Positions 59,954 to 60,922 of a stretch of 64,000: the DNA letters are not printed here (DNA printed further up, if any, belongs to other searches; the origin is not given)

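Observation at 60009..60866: Single-gene low-GC cassette bracketed by inverted copies of a double-hairpin repeat, encoding an orphan protein with an RNxxxH (HEPN-like) motif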

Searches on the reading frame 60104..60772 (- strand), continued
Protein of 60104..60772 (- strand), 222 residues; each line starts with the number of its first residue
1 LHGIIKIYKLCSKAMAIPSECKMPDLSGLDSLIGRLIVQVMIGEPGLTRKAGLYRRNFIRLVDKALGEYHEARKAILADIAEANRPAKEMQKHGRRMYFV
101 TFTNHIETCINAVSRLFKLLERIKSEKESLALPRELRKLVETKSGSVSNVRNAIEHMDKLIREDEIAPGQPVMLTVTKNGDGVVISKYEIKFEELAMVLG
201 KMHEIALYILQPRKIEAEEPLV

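Call 39: fold_search(model_id=the predicted structure, library=pdb)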
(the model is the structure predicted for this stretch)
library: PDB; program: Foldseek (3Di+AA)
matches with E <= 10: 150; with E <= 0.001: 0
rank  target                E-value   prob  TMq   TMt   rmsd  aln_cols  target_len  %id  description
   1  6gy7_C                3.8e-01  0.13  0.21  0.17  39.1       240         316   12  Crystal structure of XaxB from Xenorhabdus nematophil (released 2018-07-25)
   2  6ek4_B                4.6e-01  0.12  0.21  0.16  37.6       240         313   15  PaxB from Photorhabdus luminescens (released 2018-05-16)
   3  9tbd_A                6.0e-01  0.20  0.26  0.22  11.5       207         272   11  Cryo-EM structure of the light-driven sodium pump ErNaR in the pentameric form (released 2025-12-17)
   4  6ek4_D                1.1e+00  0.04  0.15  0.10  39.8       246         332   14  PaxB from Photorhabdus luminescens (released 2018-05-16)
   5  5w93_A                1.1e+00  0.38  0.33  0.46   8.0       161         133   12  p130Cas complex with paxillin LD1 (released 2017-09-06)
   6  6ek4_C                1.5e+00  0.08  0.21  0.15  39.0       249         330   13  PaxB from Photorhabdus luminescens (released 2018-05-16)
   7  8tn1_A                1.7e+00  0.21  0.30  0.39  10.1       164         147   11  De novo designed protein binds poly ADP ribose polymerase inhibitors (PARPi) - apo (released 2024-04-24)
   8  7kc4_B                1.7e+00  0.05  0.18  0.11  13.9       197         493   10  Human WLS in complex with WNT8A (released 2021-01-06)
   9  1dcn_C                2.0e+00  0.13  0.33  0.20   8.1       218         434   16  INACTIVE MUTANT H162N OF DELTA 2 CRYSTALLIN WITH BOUND ARGININOSUCCINATE (released 1999-04-27)
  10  8xip_A                2.1e+00  0.08  0.24  0.19  11.8       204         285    8  Structure of Pasireotide-SSTR1 G protein complex (released 2024-07-03)
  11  9tbf                  2.2e+00  0.11  0.27  0.22  11.4       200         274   10  Cryo-EM structure of the light-driven sodium pump ErNaR in the monomeric form in the O2 state (released 2025-12-17)
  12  7au3_C                2.3e+00  0.20  0.30  0.25   9.2       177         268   10  Cytochrome c oxidase structure in F-state (released 2021-12-01)
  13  3t6g_B                2.4e+00  0.21  0.31  0.42   8.1       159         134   11  Structure of the complex between NSP3 (SHEP1) and p130Cas (released 2011-11-23)
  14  4phq_A                2.6e+00  0.05  0.19  0.15  24.6       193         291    8  ClyA CC6/264 ox (6-303) (released 2014-09-24)
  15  9n1g_A                2.6e+00  0.04  0.20  0.05  22.4       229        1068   11  Cryo-EM structure of rabbit TRPM3 in apo resting state at 18 degrees Celsius (released 2025-12-10)
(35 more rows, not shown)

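Call 43: search_protein_families(library=pfam, alignment_id=A3, max_evalue=10)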
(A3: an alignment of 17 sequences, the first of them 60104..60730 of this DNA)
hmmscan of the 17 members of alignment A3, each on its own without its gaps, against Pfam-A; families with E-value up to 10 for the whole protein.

A. member 1, window:60104-60730:- (208 aa): 1 family
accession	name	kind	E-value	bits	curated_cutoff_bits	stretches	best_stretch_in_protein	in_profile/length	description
PF18734.6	HEPN_AbiU2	-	0.15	11.9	26.8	1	44-103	4-61/193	AbiU2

B. families by the number of members that match (of 17 scanned): 18 families
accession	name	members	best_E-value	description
PF09177.16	STX6_10_61_N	4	0.0033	Syntaxin 6/10/61, N-terminal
PF09748.14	Med10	2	0.059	Transcription factor subunit Med10 of Mediator complex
PF08336.16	P4Ha_N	1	0.00041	Prolyl 4-Hydroxylase alpha-subunit, N-terminal region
PF18739.6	HEPN_Apea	1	0.014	Apea-like HEPN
PF09311.16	Rab5-bind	1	0.015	Rabaptin-like protein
PF07464.16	ApoLp-III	1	0.023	Apolipophorin-III precursor (apoLp-III)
PF22476.1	Ago_N_3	1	0.041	Argonaute, N-terminal domain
PF03564.21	DUF1759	1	0.07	Protein of unknown function (DUF1759)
PF14523.12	Syntaxin_2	1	0.11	Syntaxin-like protein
PF24611.2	Spectrin_Anc-1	1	0.12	Nuclear anchorage protein 1, spectrin-like repeat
PF11866.13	DUF3386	1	0.14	Protein of unknown function (DUF3386)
PF17107.11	SesA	1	0.14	N-terminal domain on NACHT_NTPase and P-loop NTPases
PF18734.6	HEPN_AbiU2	1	0.15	AbiU2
PF11458.13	Mistic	1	0.16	Membrane-integrating protein Mistic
PF05531.17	NPV_P10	1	0.19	Nucleopolyhedrovirus P10 protein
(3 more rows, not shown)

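Call 44: search_protein_families(library=padloc, alignment_id=A2, max_evalue=10)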
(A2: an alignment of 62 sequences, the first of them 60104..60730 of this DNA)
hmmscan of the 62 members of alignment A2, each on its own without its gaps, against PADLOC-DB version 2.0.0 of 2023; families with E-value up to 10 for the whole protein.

A. member 1, window:60104-60730:- (208 aa): 2 families
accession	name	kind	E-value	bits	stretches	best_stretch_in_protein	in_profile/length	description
PDLC01581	Cas11e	-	0.024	12.5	1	91-150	84-141/186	CAS-I-E; effector_SS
PDLC01468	Cas13b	-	0.029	10.7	1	48-142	823-892/933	CAS-VI-B; effector__SPE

B. families by the number of members that match (of 62 scanned): 12 families
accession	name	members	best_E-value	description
PDLC01680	Cas13-ApeA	8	0.004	Cas13-ApeA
PDLC02164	Avs2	6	0.001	-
PDLC01468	Cas13b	4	0.0002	CAS-VI-B; effector__SPE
PDLC01679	Cas13-ApeA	3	0.00072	Cas13-ApeA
PDLC01581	Cas11e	2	0.013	CAS-I-E; effector_SS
PDLC00507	JetC1|JetC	1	0.00087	DUF3584 domain; MukB-like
PDLC02028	Cas3d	1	0.0057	-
PDLC02153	Cas13b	1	0.0058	-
PDLC01854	CARF3--CARF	1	0.016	-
PDLC03169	Specificity_I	1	0.022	Type I specificity subunit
PDLC01472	PD_DExK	1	0.023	"CAS-I,CAS-II,CAS-III,CAS-IV,CAS-V,CAS-VI; associated"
PDLC01444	Cas10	1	0.029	CAS-III; effector_LS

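Call 45: search_protein_representatives(alignment_id=A2)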
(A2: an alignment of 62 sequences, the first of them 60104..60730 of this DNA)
Query: 62 sequences, 207 profile positions. Proteins with E-value up to 0.001 (for the whole library): 777; up to 1e-10: 429; up to 1e-30: 110. The best 150 are listed.
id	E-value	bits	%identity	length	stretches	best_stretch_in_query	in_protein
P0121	2.3e-80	285.2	-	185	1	1-165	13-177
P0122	5.5e-79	280.7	-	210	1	1-201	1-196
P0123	2.3e-72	259.0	-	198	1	1-199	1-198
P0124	1.2e-68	246.9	-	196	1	6-199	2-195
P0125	9.6e-67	240.7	-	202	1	2-195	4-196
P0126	2.3e-65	236.2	-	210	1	3-203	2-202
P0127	4.0e-65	235.4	-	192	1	9-198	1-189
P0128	1.2e-63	230.6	-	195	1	1-203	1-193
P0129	4.9e-63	228.6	-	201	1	2-197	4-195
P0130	3.4e-61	222.5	-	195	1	1-201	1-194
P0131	3.8e-61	222.4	-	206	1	1-202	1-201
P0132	9.1e-61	221.1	-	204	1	1-196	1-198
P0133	7.9e-60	218.1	-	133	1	77-205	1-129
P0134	2.5e-59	216.4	-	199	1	1-204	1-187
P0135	5.9e-58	212.0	-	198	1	3-198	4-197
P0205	2.6e-35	138.0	-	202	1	3-200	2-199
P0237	1.8e-29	119.0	-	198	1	9-203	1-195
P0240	4.9e-29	117.5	-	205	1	28-198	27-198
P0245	1.4e-28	116.0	-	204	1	22-192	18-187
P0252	5.2e-27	110.9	-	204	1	1-200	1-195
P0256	3.8e-26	108.1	-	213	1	15-196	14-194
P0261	1.0e-25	106.6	-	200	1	2-205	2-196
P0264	2.5e-25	105.4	-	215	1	1-196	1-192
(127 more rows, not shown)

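Call 47: search_dna_similar(query=window:60104-60730:-, collection=plasmids, mode=protein, max_evalue=0.001)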
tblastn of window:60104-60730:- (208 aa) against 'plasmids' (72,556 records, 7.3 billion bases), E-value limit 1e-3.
No match.

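Call 48: search_dna_similar(query=window:60104-60730:-, collection=phages, mode=protein, max_evalue=0.001)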
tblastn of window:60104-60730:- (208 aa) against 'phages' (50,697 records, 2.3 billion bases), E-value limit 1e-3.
No match.

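Call 50: search_protein_families(library=pfam, alignment_id=A4, max_evalue=1)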
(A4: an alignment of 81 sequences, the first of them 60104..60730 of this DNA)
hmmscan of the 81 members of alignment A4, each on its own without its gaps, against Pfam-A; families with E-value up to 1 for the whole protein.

A. member 1, window:60104-60730:- (208 aa): 1 family
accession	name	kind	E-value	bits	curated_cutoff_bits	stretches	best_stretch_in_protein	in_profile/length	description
PF18734.6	HEPN_AbiU2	-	0.15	11.9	26.8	0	44-103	4-61/193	AbiU2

B. families by the number of members that match (of 81 scanned): 100 families (the first 25 are shown)
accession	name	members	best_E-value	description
PF01544.23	CorA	4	0.055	CorA-like Mg2+ transporter protein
PF18739.6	HEPN_Apea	3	0.0061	Apea-like HEPN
PF24611.2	Spectrin_Anc-1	2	0.13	Nuclear anchorage protein 1, spectrin-like repeat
PF02561.19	FliS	2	0.18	Flagellar protein FliS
PF15704.10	Mt_ATP_synt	1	0.0028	Mitochondrial ATP synthase subunit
PF10165.14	Ric8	1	0.003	Guanine nucleotide exchange factor synembryn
PF12807.12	eIF3_p135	1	0.0032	Translation initiation factor eIF3 subunit 135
PF18595.6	Nuf2_DHR10-like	1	0.0041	Nuf2, DHR10-like domain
PF08336.16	P4Ha_N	1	0.0043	Prolyl 4-Hydroxylase alpha-subunit, N-terminal region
PF17097.10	Kre28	1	0.0055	Spindle pole body component Kre28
PF00555.24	Endotoxin_M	1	0.0061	delta endotoxin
PF04297.20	UPF0122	1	0.0068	Putative helix-turn-helix protein, YlxM / p13 like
PF15297.11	CKAP2_C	1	0.0068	Cytoskeleton-associated protein 2 C-terminus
PF20653.3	COG6_C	1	0.0073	Conserved Oligomeric Golgi complex subunit 6, C-terminal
PF19302.4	DUF5915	1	0.0074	Domain of unknown function (DUF5915)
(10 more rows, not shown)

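Call 51: search_solved_structures(query=A4, max_evalue=10, show_alignments=3)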
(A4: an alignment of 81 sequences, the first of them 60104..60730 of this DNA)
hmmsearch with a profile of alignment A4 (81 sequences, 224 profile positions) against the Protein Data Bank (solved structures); distinct sequences matched with E-value up to 10: 30.
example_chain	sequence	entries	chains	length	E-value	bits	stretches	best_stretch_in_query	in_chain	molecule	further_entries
7ndf_A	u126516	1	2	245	0.041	15.9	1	41-105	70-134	Lipid A ABC transporter ATP-binding protein/permease MsbA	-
9fuz_B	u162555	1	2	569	0.077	15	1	42-105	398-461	ATP-dependent lipid A-core flippase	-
3b5w_A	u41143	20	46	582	0.08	15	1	42-105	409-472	Lipid A export ATP-binding/permease protein msbA | ATP-dependent lipid A-core flippase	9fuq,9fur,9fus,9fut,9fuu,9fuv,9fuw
6bpl_A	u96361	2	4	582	0.08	15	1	42-105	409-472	Lipid A export ATP-binding/permease protein MsbA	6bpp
8dmm_A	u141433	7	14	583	0.08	14.9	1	42-105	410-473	ATP-binding transport protein MsbA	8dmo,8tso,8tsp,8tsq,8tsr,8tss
7ph2_A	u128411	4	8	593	0.082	14.9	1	42-105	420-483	ATP-dependent lipid A-core flippase | ATP-binding transport protein multicopy suppressor of htrB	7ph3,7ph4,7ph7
7bcw_A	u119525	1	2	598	0.084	14.9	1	42-105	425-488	ATP-dependent lipid A-core flippase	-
7sel_A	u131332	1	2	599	0.084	14.9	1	42-105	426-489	ATP-dependent lipid A-core flippase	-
6uz2_A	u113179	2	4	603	0.085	14.9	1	42-105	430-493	Lipid A export ATP-binding/permease protein MsbA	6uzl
5ttp_A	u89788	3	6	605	0.085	14.9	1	42-105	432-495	Lipid A export ATP-binding/permease protein MsbA | ATP-dependent lipid A-core flippase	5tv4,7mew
6nxm_A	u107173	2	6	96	0.1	14.6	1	105-148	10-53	Design construct XAA_GVDQ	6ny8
6nz3_A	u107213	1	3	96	0.1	14.6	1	105-148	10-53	Design construct XAA_GGHN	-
6o30_A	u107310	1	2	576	0.1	14.6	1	40-106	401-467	Lipid A export ATP-binding/permease protein MsbA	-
6bl6_A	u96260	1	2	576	0.1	14.6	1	40-106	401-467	Lipid A export ATP-binding/permease protein MsbA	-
3b5y_A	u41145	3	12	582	0.11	14.5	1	40-106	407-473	Lipid A export ATP-binding/permease protein msbA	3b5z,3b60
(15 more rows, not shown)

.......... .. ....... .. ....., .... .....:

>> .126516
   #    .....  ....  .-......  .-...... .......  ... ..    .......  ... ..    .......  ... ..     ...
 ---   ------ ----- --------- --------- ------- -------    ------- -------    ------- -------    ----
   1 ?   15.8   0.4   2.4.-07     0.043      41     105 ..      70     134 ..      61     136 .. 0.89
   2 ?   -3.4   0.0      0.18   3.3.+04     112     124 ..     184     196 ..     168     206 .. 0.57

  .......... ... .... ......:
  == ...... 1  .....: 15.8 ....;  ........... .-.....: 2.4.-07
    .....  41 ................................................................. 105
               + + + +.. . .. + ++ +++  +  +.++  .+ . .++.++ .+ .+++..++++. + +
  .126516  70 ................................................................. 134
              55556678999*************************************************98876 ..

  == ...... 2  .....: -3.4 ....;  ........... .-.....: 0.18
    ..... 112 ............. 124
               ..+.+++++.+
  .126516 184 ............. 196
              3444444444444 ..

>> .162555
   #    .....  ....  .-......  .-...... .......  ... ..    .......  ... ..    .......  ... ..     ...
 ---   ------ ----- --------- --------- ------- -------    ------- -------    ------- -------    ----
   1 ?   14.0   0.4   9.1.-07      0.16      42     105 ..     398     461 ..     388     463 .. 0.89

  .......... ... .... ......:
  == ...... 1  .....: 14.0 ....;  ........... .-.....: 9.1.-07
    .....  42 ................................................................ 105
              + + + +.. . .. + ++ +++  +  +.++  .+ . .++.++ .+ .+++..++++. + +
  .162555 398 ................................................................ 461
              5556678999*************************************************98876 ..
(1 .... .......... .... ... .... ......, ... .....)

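Call 62: find_encoding_contigs(protein=P0008, flank=6000, max_places=2)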
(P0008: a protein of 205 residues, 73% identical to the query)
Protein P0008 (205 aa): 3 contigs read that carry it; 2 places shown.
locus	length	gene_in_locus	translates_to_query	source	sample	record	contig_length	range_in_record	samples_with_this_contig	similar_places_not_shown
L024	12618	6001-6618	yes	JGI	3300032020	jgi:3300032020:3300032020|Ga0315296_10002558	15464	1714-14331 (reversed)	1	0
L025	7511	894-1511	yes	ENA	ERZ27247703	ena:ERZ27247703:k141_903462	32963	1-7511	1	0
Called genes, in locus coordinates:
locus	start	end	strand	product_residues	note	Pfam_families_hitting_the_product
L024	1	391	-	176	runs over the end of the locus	PF13577:SnoaL_4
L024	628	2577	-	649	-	PF00724:Oxidored_FMN, PF01207:Dus (weak), PF07992:Pyr_redox_2 (weak), PF03486:HI0933_like (weak), PF07992:Pyr_redox_2, PF12831:FAD_oxidored, PF13738:Pyr_redox_3, PF00070:Pyr_redox, +8 more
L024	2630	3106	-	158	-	PF13577:SnoaL_4, PF12680:SnoaL_2 (weak)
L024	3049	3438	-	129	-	PF00378:ECH_1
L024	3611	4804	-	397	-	PF13458:Peripla_BP_6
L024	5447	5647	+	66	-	-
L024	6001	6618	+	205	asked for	-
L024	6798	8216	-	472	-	PF02629:CoA_binding (faint), PF13380:CoA_binding_2, PF13607:Succ_CoA_lig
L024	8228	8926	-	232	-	PF13549:ATP-grasp_5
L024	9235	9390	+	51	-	-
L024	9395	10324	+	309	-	PF04055:Radical_SAM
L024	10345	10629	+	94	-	PF00708:Acylphosphatase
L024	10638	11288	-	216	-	PF03205:MobB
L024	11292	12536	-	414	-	PF03453:MoeA_N, PF00994:MoCF_biosynth, PF03454:MoeA_C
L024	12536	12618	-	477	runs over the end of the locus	PF02629:CoA_binding, PF13380:CoA_binding_2, PF13607:Succ_CoA_lig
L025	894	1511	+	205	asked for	-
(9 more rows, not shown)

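Call 63: find_encoding_contigs(protein=P0003, flank=6000, max_places=2)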
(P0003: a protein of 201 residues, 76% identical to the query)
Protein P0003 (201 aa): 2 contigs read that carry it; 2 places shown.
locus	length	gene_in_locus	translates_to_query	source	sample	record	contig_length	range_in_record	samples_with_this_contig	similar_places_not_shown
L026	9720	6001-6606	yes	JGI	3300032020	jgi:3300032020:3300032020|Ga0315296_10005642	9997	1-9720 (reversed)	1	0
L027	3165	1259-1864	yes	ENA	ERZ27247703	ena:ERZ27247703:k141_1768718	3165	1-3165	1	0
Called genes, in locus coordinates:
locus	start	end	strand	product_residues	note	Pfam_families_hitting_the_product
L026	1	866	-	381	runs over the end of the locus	?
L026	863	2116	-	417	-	PF00764:Arginosuc_synth, PF20979:Arginosuc_syn_C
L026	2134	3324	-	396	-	PF00202:Aminotran_3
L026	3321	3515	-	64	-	-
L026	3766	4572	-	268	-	PF00696:AA_kinase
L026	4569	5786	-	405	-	PF01960:ArgJ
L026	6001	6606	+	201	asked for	-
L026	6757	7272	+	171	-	-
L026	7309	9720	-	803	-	?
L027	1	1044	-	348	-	?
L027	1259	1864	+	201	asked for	-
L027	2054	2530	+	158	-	-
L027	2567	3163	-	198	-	?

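Call 70: find_related_loci(query=A2, collection=metagenome_contigs, flank=4000)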
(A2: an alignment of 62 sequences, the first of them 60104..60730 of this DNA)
Query A2 (208 aa) in metagenome_contigs; peptide patterns used: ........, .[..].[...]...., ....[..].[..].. (x = any residue, [..] = any of these).
230 stretches matched a pattern; 100 encode a relative of the query (tblastn E <= 1e-3); the best 80 are kept; 80 distinct loci.
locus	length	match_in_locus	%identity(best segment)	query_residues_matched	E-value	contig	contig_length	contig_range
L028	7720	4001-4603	76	1-200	2e-102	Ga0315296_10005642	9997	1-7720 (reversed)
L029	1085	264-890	72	1-208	2e-109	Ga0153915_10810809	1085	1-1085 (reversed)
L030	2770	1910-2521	71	1-204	7e-103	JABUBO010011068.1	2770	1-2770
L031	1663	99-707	73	1-202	6e-106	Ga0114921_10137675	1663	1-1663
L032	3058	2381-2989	74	1-202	1e-101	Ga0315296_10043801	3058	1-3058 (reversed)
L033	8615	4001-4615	73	1-204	2e-99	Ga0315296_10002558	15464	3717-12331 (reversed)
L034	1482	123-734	74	1-203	2e-105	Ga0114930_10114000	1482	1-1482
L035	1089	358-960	73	1-200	4e-105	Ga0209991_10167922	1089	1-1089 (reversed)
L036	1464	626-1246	69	1-208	2e-102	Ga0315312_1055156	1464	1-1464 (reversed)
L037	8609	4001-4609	67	1-203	9e-95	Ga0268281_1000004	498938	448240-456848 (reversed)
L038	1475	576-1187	70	1-203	1e-100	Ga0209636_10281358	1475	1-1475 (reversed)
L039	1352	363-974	68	1-204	3e-100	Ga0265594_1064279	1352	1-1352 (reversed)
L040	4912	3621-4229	68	1-202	6e-92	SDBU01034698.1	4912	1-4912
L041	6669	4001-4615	68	1-208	4e-91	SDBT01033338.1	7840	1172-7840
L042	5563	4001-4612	66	1-204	3e-91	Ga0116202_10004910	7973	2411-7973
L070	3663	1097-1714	60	1-204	2e-78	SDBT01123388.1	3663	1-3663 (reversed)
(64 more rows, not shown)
